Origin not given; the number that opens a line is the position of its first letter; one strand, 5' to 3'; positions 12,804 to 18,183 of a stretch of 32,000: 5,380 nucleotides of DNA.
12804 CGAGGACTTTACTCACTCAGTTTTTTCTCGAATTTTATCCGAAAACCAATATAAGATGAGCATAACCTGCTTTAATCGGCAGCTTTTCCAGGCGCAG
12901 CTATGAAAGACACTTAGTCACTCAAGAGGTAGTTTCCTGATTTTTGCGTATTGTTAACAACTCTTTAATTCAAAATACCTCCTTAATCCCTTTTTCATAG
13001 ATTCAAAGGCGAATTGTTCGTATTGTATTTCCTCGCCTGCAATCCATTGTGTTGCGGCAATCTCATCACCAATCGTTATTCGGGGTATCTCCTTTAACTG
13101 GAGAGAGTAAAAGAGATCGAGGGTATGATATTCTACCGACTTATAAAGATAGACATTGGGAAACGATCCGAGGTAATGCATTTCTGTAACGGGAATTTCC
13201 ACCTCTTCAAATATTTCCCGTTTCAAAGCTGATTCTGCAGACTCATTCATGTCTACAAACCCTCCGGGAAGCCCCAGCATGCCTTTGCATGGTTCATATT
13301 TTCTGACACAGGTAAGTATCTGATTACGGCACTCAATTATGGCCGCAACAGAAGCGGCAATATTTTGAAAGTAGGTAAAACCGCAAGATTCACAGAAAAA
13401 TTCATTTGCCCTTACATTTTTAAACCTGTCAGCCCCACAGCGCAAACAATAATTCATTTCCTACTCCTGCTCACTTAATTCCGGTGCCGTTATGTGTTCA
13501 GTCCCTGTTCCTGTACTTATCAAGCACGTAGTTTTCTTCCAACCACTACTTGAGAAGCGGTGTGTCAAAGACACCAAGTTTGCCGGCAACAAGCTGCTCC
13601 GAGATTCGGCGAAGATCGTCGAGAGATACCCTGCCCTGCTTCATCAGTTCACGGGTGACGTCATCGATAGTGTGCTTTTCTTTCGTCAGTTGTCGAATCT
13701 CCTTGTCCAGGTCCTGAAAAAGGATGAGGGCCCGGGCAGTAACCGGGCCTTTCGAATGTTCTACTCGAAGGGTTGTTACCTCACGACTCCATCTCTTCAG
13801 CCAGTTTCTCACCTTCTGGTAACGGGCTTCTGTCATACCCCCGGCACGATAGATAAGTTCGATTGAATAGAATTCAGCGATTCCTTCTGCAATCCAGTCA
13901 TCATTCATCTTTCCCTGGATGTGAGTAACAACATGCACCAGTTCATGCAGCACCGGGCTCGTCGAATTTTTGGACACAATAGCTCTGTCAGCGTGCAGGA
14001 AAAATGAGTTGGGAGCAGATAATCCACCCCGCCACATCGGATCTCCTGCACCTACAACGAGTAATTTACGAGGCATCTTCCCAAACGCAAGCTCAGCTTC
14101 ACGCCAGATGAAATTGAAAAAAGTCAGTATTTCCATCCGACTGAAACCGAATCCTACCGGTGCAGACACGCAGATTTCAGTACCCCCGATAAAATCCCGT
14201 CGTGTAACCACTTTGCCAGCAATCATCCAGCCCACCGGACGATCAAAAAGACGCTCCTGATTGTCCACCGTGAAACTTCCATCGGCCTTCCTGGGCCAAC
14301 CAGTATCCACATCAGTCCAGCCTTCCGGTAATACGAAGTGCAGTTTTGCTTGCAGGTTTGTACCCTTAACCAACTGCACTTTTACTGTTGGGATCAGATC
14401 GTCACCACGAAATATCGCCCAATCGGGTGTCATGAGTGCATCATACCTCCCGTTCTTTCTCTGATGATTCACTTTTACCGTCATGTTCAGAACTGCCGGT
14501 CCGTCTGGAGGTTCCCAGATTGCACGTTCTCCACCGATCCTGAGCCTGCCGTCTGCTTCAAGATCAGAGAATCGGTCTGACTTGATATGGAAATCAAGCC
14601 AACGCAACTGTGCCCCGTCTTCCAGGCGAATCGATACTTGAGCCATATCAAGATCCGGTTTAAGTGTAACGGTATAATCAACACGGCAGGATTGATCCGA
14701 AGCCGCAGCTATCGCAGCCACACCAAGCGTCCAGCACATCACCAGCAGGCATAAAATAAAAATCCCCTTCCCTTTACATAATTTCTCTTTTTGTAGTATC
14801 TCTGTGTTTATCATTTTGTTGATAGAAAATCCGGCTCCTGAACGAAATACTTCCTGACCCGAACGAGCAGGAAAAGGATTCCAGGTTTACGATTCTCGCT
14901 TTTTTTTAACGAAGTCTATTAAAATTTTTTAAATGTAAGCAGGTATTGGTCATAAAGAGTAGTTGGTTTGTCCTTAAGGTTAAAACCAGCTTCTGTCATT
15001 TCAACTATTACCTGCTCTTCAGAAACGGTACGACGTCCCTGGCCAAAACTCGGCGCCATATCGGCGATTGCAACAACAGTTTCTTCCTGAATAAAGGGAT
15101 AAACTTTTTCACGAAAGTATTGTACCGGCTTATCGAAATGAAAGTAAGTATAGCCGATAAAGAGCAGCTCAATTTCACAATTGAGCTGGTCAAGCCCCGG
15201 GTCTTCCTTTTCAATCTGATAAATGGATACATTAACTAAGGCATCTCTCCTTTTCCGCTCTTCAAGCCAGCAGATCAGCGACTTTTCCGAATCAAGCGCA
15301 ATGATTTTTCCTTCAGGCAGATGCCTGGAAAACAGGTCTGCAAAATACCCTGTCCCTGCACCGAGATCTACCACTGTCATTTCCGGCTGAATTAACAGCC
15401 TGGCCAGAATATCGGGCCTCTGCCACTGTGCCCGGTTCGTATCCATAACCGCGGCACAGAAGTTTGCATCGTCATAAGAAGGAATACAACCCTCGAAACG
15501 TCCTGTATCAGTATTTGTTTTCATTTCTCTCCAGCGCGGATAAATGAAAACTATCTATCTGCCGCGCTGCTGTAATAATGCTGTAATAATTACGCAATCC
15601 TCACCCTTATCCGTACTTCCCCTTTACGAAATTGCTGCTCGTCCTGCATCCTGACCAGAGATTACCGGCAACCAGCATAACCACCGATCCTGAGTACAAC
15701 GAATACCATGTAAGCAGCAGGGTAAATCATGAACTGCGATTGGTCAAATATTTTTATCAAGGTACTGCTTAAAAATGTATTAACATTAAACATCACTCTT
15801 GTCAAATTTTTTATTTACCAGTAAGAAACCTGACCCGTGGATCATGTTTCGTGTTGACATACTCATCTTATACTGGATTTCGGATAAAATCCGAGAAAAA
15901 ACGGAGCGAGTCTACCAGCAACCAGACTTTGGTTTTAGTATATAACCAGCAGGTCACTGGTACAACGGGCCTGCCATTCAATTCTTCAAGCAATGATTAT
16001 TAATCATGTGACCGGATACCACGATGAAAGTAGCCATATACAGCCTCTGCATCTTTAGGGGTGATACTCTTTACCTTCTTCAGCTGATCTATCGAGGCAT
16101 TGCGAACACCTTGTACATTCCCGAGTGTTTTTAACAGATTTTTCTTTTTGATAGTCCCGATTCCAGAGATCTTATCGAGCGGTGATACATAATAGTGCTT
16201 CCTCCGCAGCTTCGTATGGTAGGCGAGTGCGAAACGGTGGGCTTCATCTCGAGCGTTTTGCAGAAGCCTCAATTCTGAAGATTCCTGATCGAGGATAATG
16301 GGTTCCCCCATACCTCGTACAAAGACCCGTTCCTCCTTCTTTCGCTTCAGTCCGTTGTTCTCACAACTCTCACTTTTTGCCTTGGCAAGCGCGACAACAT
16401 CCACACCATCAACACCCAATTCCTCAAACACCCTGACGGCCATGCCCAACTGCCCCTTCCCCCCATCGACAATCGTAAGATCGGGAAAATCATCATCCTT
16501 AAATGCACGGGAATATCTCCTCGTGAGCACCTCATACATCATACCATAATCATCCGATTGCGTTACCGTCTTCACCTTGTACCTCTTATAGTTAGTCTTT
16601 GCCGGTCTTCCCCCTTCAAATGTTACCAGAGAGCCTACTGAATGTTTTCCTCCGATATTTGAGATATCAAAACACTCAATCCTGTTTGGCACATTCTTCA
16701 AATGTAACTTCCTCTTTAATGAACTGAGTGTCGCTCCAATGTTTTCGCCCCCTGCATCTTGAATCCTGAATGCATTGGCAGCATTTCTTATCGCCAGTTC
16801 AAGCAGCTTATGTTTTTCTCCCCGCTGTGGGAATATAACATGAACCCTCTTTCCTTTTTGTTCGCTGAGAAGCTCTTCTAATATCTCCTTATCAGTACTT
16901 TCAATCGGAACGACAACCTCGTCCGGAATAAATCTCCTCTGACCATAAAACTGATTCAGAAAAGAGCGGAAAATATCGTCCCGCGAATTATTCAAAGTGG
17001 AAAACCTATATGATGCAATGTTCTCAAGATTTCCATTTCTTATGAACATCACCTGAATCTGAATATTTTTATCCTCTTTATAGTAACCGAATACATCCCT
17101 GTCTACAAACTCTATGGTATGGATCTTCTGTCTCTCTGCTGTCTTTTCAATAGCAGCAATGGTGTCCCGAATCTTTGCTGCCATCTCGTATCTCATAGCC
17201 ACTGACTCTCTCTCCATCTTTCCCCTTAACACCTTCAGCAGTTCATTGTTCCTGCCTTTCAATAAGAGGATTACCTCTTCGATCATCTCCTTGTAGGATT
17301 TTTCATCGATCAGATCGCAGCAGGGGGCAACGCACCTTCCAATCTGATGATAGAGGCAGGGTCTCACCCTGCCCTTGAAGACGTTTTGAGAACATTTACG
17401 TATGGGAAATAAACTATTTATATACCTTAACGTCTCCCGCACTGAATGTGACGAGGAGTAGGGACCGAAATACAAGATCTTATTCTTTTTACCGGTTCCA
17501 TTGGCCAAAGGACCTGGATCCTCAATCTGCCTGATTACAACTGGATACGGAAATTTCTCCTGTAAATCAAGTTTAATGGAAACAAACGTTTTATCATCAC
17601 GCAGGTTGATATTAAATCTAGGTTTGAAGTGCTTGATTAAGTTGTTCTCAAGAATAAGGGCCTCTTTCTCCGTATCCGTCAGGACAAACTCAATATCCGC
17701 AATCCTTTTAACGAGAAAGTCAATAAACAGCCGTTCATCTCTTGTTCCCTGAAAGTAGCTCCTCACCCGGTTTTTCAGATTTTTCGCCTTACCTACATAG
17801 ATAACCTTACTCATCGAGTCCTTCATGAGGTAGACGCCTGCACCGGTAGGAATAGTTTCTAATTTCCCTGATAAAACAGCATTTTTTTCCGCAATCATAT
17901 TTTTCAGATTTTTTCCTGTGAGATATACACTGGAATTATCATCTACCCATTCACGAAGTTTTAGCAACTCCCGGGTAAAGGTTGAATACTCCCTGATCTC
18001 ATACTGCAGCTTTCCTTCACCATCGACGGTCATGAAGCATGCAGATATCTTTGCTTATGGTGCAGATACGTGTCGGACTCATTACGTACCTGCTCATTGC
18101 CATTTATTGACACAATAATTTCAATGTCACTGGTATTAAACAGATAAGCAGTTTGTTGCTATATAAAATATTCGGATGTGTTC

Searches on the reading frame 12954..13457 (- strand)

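Call 46: search_protein_families(library=pfam, max_evalue=0.001, proteins=[window:12954-13457:-])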
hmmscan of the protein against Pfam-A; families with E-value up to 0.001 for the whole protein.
window:12954-13457:- (167 aa): 2 families
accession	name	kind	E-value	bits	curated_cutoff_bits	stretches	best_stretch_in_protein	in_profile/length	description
PF00293.34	NUDIX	-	3.8e-16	59.8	21.1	1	34-150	5-124/134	NUDIX domain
PF22327.2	Nudt16-like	-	7.2e-08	33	27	1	29-121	7-95/161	U8 snoRNA-decapping enzyme-like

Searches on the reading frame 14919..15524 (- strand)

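Call 46: search_protein_families(library=pfam, max_evalue=0.001, proteins=[window:14919-15524:-])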
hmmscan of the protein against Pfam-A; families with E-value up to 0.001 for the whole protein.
window:14919-15524:- (201 aa): 6 families
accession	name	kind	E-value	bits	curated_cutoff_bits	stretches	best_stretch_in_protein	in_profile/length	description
PF01728.25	FtsJ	-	1.5e-07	32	24.1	1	44-179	18-120/181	FtsJ-like methyltransferase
PF13847.12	Methyltransf_31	-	1.3e-06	28.6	27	1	46-173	2-119/145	Methyltransferase domain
PF13649.12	Methyltransf_25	-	1.2e-05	26.3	27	1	51-133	1-80/97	Methyltransferase domain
PF13489.12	Methyltransf_23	-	6.5e-05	23.1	27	1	38-92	11-61/164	Methyltransferase domain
PF01135.25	PCMT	-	0.00016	21.9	20.3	1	40-101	66-128/210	Protein-L-isoaspartate(D-aspartate) O-methyltransferase (PCMT)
PF08242.18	Methyltransf_12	-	0.00018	22.6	30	1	52-137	1-85/98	Methyltransferase domain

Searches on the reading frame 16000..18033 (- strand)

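Call 46: search_protein_families(library=pfam, max_evalue=0.001, proteins=[window:16000-18033:-])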
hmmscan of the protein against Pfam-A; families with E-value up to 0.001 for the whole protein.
window:16000-18033:- (677 aa): 6 families
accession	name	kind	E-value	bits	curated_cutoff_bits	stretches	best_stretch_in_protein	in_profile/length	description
PF08459.17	UvrC_RNaseH_dom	-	1.1e-54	185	22.3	1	441-602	2-158/159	UvrC RNAse H endonuclease domain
PF22920.2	UvrC_RNaseH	-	7.2e-33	113.4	24.3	1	311-422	1-113/116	UvrC Ribonuclease H-like domain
PF01541.30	GIY-YIG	-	1.1e-10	42.1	22.6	1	66-140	3-75/78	GIY-YIG catalytic domain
PF14520.12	HHH_5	-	0.00016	22.5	27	1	618-665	3-51/57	Helix-hairpin-helix domain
PF02151.25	UVR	-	0.00033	20.8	21.5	0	264-297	2-35/36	UvrB/uvrC motif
PF12826.13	HHH_2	-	0.00065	20.2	27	0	624-670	10-56/64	Helix-hairpin-helix motif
